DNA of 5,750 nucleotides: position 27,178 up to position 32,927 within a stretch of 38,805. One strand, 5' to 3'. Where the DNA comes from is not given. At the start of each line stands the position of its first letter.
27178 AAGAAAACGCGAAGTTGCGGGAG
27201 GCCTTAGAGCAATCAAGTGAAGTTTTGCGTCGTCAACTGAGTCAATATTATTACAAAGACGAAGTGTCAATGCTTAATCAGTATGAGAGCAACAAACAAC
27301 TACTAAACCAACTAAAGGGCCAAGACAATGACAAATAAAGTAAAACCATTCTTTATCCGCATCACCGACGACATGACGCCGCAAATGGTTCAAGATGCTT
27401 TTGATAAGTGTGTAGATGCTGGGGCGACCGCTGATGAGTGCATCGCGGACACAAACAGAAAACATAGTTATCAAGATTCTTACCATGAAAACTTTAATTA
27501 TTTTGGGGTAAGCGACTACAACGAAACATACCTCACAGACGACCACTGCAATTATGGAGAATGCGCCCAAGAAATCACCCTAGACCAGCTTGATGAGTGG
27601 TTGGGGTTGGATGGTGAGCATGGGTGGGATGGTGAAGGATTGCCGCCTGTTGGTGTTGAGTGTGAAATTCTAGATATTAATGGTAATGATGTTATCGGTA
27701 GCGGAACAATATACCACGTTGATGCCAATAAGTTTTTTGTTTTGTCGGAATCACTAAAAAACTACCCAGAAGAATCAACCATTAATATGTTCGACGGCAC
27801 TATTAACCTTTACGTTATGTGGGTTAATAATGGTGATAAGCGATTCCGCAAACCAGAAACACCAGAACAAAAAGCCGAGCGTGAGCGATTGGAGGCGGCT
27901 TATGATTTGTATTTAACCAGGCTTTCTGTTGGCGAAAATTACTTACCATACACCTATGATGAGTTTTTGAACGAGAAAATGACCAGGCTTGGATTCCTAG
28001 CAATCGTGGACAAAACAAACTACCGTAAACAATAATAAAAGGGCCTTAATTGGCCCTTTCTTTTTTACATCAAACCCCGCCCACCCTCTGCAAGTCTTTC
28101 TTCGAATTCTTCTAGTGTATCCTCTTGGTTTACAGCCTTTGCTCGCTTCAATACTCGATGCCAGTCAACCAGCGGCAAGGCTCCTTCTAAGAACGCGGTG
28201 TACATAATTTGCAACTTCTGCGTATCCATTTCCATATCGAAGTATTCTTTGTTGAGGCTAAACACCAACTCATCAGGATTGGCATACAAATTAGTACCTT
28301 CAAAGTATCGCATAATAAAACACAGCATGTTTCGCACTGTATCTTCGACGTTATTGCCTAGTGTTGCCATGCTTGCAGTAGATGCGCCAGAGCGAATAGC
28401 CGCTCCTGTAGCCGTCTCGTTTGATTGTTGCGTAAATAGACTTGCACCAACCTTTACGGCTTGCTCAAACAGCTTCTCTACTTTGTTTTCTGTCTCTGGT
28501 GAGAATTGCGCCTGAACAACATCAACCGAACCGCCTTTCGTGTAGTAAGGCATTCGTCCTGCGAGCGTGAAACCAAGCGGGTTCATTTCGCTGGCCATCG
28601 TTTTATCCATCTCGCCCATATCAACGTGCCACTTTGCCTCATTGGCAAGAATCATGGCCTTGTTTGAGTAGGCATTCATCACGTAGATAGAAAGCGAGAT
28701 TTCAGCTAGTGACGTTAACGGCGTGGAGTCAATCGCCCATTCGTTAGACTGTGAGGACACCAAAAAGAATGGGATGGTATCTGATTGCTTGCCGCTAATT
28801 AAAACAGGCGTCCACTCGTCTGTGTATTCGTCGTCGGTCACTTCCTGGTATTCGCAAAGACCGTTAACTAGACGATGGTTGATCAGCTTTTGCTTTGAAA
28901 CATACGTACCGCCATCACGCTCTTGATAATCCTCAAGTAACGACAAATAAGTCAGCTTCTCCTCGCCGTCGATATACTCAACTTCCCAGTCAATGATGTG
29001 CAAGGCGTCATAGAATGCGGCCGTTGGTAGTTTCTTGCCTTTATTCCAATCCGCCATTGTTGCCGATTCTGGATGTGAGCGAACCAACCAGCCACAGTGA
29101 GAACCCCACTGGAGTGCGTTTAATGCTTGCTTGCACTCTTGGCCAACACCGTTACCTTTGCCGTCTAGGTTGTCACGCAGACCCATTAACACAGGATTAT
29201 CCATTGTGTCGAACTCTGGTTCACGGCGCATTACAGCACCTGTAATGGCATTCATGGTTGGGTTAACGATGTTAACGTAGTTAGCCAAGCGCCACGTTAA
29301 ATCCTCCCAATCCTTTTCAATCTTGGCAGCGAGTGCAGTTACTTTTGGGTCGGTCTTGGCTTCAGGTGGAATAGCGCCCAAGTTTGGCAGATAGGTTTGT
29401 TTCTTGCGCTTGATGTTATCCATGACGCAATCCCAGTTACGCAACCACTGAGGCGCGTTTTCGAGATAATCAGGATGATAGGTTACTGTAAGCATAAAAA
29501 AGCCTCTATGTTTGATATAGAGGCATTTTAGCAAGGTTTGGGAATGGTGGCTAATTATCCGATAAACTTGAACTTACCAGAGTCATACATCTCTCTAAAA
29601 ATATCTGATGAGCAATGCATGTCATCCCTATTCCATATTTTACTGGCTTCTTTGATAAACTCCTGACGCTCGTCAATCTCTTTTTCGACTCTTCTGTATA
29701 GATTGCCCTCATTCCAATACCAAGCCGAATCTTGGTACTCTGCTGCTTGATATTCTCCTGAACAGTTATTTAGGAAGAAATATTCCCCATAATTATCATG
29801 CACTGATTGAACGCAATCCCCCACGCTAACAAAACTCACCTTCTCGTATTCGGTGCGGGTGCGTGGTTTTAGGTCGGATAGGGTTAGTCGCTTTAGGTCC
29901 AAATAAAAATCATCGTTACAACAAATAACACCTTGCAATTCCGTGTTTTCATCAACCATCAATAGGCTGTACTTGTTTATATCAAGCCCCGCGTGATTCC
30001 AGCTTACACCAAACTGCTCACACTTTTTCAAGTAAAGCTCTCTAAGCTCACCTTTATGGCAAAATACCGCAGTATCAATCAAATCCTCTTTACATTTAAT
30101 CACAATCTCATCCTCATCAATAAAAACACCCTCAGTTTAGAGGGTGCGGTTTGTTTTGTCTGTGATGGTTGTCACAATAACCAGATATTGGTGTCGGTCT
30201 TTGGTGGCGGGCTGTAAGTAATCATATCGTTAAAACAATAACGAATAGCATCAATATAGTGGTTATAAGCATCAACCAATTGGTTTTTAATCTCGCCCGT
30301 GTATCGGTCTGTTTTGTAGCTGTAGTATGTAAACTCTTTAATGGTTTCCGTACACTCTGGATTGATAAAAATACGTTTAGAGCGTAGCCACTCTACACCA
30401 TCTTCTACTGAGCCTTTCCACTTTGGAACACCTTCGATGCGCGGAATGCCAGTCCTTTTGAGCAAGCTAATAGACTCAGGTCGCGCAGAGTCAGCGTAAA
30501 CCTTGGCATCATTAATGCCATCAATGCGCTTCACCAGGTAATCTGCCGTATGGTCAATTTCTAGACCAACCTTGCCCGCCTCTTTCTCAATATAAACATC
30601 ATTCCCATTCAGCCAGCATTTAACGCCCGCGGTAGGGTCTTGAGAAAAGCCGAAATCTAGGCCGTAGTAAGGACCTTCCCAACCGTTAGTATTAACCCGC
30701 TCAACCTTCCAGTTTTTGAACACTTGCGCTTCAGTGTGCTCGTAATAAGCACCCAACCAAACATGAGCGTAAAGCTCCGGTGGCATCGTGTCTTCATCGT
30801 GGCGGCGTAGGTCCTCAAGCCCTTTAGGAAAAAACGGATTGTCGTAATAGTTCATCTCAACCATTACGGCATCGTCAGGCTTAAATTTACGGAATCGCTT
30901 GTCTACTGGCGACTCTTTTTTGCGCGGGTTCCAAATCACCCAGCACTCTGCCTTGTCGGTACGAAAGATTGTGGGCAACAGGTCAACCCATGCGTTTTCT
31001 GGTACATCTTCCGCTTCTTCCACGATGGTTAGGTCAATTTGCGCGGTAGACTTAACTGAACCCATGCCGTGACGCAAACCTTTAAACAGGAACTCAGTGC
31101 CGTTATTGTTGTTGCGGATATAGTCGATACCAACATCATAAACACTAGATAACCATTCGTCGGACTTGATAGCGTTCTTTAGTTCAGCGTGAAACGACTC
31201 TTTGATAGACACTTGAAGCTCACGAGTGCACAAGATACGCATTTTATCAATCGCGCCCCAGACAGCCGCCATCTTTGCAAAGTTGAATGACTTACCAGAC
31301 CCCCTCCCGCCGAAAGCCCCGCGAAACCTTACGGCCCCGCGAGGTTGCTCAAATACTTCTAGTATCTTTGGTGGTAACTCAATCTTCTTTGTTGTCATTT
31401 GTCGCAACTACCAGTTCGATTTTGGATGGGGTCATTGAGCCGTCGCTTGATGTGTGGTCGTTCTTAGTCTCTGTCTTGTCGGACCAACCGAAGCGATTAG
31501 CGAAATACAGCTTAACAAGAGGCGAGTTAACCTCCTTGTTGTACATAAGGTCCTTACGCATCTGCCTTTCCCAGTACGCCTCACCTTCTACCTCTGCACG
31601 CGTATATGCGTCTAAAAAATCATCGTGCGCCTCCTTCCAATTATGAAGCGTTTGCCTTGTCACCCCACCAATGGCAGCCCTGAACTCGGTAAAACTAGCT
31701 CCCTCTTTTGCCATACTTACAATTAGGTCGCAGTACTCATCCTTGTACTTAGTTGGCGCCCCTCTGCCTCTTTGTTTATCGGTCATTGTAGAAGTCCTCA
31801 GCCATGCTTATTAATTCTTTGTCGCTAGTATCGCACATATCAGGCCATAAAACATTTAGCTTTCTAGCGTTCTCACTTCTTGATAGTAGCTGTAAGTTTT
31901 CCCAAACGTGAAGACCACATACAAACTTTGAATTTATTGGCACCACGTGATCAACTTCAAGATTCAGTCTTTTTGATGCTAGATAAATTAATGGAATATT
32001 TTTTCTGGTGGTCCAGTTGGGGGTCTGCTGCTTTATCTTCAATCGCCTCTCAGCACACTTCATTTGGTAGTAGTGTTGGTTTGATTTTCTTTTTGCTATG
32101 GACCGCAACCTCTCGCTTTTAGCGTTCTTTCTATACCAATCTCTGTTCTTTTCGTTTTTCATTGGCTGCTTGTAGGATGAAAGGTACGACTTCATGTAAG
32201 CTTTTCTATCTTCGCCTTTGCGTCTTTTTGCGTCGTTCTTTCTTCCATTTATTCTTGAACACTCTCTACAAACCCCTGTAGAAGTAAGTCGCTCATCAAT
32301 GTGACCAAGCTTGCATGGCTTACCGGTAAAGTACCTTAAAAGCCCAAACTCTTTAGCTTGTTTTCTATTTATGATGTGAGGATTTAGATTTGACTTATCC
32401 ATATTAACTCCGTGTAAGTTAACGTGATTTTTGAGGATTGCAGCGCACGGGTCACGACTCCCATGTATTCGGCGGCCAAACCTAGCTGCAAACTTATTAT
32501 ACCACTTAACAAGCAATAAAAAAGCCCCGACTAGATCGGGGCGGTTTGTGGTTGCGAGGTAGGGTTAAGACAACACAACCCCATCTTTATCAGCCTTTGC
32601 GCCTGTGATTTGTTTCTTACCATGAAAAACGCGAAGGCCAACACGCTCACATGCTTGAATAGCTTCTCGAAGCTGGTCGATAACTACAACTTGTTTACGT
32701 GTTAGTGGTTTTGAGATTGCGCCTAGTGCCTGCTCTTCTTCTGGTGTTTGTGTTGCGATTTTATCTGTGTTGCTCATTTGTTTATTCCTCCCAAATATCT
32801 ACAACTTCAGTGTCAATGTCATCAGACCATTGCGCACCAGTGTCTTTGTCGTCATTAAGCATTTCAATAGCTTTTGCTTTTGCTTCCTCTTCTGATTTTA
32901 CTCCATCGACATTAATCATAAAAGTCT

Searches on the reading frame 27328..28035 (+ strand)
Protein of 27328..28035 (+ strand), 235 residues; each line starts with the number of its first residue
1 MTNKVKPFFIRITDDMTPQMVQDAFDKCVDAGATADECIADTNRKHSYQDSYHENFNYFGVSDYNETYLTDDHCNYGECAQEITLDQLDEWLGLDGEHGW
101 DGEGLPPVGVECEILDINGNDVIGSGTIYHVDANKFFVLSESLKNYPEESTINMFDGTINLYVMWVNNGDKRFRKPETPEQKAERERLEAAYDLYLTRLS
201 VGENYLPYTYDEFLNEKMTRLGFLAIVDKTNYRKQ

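Call 15: search_protein_families(library=pfam, proteins=[window:27328-28035:+], max_evalue=0.01)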
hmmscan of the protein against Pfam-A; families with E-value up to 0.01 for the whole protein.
window:27328-28035:+ (235 aa): 0 families

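Call 65: search_protein_families(library=phrogs, proteins=[window:27328-28035:+], max_evalue=0.001)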
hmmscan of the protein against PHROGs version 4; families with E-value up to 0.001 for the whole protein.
window:27328-28035:+ (235 aa): 3 families
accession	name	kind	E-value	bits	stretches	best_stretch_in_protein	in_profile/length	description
phrog_24216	-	unknown function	1.6e-14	55.3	1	173-235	205-263/264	-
phrog_3483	-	unknown function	2.4e-11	44.9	1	99-197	69-155/183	-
phrog_7798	-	unknown function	2e-10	42.1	1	52-131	41-127/221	-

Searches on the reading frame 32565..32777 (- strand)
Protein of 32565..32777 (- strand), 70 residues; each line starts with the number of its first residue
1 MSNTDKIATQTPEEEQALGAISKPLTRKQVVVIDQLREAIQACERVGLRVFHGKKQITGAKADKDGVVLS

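Call 30: search_protein_families(library=phrogs, proteins=[window:32565-32777:-], max_evalue=0.001)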
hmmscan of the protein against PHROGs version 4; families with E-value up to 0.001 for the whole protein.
window:32565-32777:- (70 aa): 1 family
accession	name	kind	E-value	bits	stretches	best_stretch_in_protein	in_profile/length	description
phrog_14305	-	unknown function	7e-06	27.2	1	32-69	7-44/103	-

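Call 31: search_protein_families(library=pfam, proteins=[window:32565-32777:-], max_evalue=0.05)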
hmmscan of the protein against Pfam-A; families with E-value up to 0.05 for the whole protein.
window:32565-32777:- (70 aa): 0 families
